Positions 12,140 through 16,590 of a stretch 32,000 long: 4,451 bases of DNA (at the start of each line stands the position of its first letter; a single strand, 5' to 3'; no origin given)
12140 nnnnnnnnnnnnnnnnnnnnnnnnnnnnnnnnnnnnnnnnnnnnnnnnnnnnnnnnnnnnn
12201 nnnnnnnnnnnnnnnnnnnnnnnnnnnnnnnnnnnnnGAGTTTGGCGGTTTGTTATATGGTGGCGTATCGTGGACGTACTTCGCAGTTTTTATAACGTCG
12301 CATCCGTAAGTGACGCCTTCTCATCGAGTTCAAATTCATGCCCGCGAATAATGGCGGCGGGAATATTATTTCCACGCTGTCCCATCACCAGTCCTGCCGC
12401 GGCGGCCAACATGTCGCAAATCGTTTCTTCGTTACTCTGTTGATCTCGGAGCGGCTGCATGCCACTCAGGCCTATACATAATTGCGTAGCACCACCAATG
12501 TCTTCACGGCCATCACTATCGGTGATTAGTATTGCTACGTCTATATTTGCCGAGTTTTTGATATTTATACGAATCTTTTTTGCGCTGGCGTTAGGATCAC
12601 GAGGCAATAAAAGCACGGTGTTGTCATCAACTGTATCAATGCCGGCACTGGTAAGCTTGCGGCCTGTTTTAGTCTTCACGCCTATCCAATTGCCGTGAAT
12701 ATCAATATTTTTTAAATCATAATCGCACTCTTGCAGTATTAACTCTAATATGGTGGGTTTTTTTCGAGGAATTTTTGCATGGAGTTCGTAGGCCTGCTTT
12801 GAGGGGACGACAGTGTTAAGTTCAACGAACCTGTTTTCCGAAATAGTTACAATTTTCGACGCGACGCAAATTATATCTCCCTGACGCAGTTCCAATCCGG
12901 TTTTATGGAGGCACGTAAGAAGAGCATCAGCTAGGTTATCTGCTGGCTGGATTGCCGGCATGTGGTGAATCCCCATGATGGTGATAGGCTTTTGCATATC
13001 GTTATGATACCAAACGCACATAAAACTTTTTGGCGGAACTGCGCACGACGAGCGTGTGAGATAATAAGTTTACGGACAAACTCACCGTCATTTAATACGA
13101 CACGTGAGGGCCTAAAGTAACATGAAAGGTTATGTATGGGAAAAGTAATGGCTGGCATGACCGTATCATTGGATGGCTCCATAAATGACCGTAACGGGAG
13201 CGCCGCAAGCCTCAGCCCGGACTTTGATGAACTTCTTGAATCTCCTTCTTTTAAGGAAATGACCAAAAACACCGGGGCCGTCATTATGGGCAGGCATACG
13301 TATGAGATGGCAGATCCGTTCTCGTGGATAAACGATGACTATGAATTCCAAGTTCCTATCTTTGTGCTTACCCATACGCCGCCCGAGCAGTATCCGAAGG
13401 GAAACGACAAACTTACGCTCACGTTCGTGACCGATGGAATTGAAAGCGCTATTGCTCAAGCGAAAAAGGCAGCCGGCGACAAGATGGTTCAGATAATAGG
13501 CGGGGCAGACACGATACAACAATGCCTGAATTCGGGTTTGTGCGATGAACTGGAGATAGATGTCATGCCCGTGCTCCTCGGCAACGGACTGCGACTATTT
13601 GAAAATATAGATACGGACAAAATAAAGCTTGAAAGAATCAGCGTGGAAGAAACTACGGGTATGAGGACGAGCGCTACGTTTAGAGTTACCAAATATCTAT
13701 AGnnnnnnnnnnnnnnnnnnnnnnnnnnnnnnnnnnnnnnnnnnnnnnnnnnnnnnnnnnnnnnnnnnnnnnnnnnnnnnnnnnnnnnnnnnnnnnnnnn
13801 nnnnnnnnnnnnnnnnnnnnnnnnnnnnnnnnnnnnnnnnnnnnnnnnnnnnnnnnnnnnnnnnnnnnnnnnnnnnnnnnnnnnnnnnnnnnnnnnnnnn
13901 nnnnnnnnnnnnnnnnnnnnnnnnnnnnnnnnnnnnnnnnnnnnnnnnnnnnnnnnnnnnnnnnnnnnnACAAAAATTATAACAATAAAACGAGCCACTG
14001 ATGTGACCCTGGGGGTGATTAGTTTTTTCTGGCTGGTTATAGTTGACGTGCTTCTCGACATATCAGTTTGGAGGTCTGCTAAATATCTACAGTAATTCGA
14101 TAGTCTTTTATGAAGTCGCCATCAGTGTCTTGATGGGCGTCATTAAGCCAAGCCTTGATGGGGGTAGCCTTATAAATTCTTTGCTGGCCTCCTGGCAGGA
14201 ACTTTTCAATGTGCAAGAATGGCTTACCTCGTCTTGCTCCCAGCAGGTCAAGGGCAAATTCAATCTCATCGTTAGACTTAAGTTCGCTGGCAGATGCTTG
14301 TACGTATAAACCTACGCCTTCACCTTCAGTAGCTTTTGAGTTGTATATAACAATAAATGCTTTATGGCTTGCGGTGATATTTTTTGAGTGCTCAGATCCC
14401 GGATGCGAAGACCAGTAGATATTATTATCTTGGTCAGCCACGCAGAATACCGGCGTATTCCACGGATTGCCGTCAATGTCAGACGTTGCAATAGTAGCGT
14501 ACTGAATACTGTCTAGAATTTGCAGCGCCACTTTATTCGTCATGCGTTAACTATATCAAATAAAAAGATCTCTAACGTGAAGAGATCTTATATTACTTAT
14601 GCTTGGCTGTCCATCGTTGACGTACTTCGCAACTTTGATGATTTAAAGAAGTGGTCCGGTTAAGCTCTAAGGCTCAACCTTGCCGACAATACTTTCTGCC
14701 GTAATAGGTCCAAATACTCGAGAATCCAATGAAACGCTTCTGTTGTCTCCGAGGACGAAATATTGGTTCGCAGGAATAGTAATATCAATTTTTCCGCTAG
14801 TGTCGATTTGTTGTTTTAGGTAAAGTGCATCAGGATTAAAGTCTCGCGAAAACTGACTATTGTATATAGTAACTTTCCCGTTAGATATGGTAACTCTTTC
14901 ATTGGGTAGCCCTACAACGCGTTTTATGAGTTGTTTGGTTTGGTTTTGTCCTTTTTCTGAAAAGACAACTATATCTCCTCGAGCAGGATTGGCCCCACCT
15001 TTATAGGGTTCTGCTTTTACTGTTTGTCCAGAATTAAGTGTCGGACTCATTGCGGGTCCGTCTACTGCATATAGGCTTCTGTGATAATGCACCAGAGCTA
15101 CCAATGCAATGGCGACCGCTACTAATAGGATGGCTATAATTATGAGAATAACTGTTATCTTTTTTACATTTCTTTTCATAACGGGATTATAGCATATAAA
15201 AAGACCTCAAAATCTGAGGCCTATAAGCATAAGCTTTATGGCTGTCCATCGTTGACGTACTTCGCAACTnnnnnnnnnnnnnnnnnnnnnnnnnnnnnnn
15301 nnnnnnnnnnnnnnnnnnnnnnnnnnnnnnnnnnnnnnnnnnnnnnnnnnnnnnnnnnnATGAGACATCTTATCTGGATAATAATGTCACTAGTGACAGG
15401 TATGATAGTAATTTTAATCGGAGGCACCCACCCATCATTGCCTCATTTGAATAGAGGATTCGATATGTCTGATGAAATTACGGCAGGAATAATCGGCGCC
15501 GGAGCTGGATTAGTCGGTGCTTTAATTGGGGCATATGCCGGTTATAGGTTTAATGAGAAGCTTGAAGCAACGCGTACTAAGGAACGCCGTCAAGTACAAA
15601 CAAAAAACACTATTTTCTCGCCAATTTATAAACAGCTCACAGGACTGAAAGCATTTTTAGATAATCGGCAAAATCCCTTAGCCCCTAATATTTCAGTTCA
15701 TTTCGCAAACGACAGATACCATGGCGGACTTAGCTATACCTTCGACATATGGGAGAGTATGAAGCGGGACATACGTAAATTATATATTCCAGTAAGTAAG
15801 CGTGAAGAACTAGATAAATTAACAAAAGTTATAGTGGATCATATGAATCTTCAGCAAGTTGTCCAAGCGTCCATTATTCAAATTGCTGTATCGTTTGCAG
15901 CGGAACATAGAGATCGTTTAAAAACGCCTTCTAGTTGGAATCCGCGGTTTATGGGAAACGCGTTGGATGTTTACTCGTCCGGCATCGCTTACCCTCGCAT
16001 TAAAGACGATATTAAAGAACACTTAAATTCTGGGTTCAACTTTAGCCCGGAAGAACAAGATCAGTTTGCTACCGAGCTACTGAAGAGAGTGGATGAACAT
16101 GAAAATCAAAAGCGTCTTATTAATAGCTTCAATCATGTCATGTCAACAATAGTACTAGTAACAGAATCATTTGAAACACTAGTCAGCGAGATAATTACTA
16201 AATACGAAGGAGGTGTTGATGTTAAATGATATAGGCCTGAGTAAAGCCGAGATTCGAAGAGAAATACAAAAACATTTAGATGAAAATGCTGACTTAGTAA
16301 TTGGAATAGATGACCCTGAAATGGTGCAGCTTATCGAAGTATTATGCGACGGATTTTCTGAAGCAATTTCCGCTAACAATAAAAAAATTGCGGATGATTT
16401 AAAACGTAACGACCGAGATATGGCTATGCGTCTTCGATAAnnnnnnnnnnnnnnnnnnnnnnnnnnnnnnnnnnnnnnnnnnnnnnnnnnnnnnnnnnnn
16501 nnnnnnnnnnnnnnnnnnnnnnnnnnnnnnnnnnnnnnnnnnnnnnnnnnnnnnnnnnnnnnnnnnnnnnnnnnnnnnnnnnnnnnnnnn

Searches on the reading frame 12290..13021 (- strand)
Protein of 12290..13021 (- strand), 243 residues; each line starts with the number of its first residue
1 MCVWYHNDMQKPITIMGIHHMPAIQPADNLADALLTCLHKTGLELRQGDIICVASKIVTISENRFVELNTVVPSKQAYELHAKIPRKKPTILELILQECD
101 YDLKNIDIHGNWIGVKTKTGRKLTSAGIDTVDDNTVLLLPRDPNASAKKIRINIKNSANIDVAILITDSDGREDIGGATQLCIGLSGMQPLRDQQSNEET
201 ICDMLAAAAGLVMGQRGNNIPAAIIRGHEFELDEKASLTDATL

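Call 9: search_protein_families(library=pfam, proteins=[window:12290-13021:-], max_evalue=0.01)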
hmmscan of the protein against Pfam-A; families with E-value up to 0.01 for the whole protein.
window:12290-13021:- (243 aa): 1 family
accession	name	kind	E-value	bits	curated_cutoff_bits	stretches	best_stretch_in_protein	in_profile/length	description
PF01996.21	F420_ligase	-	6.5e-46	157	25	1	21-227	4-218/218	F420-0:Gamma-glutamyl ligase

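Call 22: find_encoding_contigs(protein=window:12290-13021:-, flank=10000, max_places=4)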
Protein window:12290-13021:- (243 aa): 2 contigs read that carry it; 1 place shown.
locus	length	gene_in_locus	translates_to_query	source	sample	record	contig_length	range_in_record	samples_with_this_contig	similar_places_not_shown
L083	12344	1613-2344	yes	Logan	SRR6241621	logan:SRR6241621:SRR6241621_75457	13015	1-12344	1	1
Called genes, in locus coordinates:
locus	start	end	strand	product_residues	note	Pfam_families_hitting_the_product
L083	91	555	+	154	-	PF01243:PNPOx_N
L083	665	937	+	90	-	PF07866:DUF1653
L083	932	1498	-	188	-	PF01872:RibD_C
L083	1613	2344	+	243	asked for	PF01996:F420_ligase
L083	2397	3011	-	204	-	-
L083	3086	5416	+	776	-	PF00270:DEAD, PF00271:Helicase_C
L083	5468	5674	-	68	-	-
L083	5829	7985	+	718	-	PF03176:MMPL, PF00873:ACR_tran (faint), PF03176:MMPL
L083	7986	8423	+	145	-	PF22381:Staph_reg_Sar_Rot (weak), PF12802:MarR_2, PF01047:MarR, PF13463:HTH_27 (weak), PF13412:HTH_24 (weak)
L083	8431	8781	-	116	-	PF09966:DUF2200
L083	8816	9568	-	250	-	PF00557:Peptidase_M24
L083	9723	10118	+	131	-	PF12802:MarR_2, PF01047:MarR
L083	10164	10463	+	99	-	-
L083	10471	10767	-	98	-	-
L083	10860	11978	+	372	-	PF13483:Lactamase_B_3, PF12706:Lactamase_B_2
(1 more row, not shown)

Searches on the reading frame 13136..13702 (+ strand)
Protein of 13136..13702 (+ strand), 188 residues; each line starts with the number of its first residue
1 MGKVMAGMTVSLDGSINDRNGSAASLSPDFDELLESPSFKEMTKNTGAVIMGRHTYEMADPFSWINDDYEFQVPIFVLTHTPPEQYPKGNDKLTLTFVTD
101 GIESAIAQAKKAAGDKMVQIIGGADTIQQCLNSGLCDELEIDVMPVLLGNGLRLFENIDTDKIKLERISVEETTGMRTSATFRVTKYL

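Call 9: search_protein_families(library=pfam, proteins=[window:13136-13702:+], max_evalue=0.01)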
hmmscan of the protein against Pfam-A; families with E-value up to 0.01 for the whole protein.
window:13136-13702:+ (188 aa): 2 families
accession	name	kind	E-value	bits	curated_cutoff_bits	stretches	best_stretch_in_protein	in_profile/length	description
PF01872.23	RibD_C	-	1e-16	61.8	24.1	1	3-172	2-190/197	RibD C-terminal domain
PF00186.24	DHFR_1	-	0.00031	20.9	25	1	38-141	30-113/159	Dihydrofolate reductase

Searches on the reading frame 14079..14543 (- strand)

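Call 9: search_protein_families(library=pfam, proteins=[window:14079-14543:-], max_evalue=0.01)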
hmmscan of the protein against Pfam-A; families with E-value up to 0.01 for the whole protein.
window:14079-14543:- (154 aa): 1 family
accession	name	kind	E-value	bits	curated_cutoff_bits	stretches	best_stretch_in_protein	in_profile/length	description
PF01243.27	PNPOx_N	-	3.5e-08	34.3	28.1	1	7-106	6-94/120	Pyridoxamine 5'-phosphate oxidase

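Call 46: search_protein_families(library=padloc, proteins=[window:14079-14543:-], max_evalue=0.01)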
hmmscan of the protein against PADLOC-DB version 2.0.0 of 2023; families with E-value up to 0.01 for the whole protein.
window:14079-14543:- (154 aa): 0 families

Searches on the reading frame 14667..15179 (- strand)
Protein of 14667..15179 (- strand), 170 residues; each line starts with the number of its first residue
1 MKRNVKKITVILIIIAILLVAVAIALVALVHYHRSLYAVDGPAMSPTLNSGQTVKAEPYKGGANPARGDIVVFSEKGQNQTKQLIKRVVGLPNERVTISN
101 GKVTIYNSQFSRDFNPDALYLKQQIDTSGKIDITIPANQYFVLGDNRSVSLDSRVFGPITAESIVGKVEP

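Call 9: search_protein_families(library=pfam, proteins=[window:14667-15179:-], max_evalue=0.01)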
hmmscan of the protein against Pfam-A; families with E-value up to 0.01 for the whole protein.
window:14667-15179:- (170 aa): 3 families
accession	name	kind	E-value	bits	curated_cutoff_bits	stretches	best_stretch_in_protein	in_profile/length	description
PF10502.14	Peptidase_S26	-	1.5e-33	116.6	22.9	1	15-169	5-164/168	Signal peptidase, peptidase S26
PF14221.11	DUF4330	-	0.0078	16.8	27.6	0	6-114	12-122/167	Domain of unknown function (DUF4330)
PF00717.28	Peptidase_S24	-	0.0093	16.1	23.3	0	37-86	38-84/116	Peptidase S24-like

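Call 16: find_encoding_contigs(protein=window:14667-15179:-, flank=10000, max_places=6)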
Protein window:14667-15179:- (170 aa): 3 contigs read that carry it; 1 place shown.
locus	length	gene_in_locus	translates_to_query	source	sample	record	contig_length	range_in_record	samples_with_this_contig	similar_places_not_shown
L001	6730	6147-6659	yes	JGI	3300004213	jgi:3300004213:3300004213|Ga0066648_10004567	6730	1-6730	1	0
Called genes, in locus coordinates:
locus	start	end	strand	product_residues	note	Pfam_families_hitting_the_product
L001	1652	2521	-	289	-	PF23343:REP_ORF2-G2P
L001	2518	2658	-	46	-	-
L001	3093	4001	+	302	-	PF18144:SMODS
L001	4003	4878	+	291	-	PF18159:S_4TM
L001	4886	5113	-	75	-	-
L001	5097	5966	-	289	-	-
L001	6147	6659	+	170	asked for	PF10502:Peptidase_S26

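Call 46: search_protein_families(library=padloc, proteins=[window:14667-15179:-], max_evalue=0.01)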
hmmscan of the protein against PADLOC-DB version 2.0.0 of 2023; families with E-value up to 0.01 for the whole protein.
window:14667-15179:- (170 aa): 0 families

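Call 54: list_cluster_members(proteins=[window:14667-15179:-, window:12290-13021:-, window:14079-14543:-, window:13136-13702:+, window:5853-6203:+, window:6211-6648:-, window:9218-11548:-, window:18805-19674:+, window:15360-16229:+, window:2656-3774:-])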
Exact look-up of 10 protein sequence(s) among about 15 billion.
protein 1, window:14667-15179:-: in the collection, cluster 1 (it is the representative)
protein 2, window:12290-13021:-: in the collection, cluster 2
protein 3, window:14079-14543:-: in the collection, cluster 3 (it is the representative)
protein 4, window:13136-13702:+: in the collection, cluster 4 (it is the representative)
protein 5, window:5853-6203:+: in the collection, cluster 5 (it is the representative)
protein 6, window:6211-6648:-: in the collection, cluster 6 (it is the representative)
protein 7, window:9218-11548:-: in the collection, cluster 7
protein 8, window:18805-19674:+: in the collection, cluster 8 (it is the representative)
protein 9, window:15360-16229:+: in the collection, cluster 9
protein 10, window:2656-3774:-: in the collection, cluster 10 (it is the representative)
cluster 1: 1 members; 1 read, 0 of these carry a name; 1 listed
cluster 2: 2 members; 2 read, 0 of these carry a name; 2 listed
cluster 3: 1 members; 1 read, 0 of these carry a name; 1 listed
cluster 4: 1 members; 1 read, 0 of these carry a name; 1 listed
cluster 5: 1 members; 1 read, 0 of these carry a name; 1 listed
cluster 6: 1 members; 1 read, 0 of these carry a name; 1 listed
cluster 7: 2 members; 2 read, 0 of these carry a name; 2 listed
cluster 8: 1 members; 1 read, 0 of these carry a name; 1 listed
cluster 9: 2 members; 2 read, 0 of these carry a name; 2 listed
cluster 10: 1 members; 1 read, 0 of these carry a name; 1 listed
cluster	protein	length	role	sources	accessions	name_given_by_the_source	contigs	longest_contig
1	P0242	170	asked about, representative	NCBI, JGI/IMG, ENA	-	-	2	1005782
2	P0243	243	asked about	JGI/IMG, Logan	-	-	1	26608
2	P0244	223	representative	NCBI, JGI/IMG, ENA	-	-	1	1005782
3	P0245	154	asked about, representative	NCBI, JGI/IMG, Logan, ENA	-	-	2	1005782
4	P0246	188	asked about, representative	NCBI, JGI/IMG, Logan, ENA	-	-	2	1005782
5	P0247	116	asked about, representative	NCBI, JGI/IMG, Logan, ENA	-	-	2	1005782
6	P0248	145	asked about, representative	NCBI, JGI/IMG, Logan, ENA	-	-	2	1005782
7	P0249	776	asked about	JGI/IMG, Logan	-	-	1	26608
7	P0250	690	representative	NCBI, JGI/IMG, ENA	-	-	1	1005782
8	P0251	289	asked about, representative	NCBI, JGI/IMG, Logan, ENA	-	-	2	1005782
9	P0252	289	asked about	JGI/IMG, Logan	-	-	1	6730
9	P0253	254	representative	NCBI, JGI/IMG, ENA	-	-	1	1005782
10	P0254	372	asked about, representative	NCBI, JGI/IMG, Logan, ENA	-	-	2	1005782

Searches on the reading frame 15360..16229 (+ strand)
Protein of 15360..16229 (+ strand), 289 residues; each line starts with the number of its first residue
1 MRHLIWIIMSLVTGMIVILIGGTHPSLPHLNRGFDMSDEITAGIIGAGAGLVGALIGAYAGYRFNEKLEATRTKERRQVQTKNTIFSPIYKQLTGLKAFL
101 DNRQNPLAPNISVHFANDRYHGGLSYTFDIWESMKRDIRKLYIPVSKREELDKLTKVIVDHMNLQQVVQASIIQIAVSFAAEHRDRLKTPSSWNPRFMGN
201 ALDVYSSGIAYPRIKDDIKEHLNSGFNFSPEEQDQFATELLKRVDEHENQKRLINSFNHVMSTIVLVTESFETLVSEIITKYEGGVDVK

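Call 9: search_protein_families(library=pfam, proteins=[window:15360-16229:+], max_evalue=0.01)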
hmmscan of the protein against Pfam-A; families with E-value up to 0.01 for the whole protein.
window:15360-16229:+ (289 aa): 0 families

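Call 45: search_protein_families(library=phrogs, proteins=[window:15360-16229:+], max_evalue=0.01)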
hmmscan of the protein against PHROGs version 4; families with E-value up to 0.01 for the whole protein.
window:15360-16229:+ (289 aa): 0 families

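Call 46: search_protein_families(library=padloc, proteins=[window:15360-16229:+], max_evalue=0.01)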
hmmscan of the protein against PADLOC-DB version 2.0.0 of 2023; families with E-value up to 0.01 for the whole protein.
window:15360-16229:+ (289 aa): 0 families

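Call 79: find_homologous_proteins(query=window:15360-16229:+, max_evalue=0.001)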
Query window:15360-16229:+ (289 aa): 3 proteins with E <= 0.001 among 1540 candidates.
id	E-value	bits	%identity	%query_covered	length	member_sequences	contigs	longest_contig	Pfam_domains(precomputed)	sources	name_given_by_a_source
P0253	1.1e-163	561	100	88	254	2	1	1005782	-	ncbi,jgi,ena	-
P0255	9.0e-109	381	60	99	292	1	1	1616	-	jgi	jgi:hypothetical protein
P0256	4.5e-56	208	41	99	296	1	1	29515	-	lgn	-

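Call 80: find_encoding_contigs(protein=P0256, flank=8000, max_places=2)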
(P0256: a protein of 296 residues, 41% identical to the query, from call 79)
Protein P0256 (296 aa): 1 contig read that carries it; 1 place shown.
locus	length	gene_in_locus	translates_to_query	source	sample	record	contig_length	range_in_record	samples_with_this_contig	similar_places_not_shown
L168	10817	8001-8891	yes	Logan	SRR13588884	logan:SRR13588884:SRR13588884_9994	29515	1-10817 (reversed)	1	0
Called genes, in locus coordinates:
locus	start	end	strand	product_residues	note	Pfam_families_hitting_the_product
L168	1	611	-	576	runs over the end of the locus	PF19044:P-loop_TraG, PF01935:DUF87, PF12846:AAA_10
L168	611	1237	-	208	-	PF26593:TraC-like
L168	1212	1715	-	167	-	PF12666:PrgI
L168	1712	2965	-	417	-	PF19590:TrbL_3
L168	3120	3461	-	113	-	PF04956:TrbC, PF18895:T4SS_pilin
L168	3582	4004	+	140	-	-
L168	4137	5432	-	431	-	PF18862:ApeA_NTD1, PF18739:HEPN_Apea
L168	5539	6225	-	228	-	-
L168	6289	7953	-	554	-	-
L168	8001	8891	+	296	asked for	-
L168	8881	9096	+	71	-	-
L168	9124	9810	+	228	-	-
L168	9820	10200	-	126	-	PF04002:RadC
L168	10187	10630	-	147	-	-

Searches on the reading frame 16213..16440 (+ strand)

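Call 9: search_protein_families(library=pfam, proteins=[window:16213-16440:+], max_evalue=0.01)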
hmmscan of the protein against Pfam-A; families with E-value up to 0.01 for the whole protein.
window:16213-16440:+ (75 aa): 1 family
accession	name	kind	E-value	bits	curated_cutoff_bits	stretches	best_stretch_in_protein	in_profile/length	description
PF01287.26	eIF-5a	-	0.0035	17.9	24.2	0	5-32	29-56/69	Eukaryotic elongation factor 5A hypusine, DNA-binding OB fold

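Call 45: search_protein_families(library=phrogs, proteins=[window:16213-16440:+], max_evalue=0.01)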
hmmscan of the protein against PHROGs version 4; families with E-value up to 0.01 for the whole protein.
window:16213-16440:+ (75 aa): 0 families

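Call 46: search_protein_families(library=padloc, proteins=[window:16213-16440:+], max_evalue=0.01)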
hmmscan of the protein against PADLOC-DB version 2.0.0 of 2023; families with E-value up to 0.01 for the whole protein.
window:16213-16440:+ (75 aa): 0 families
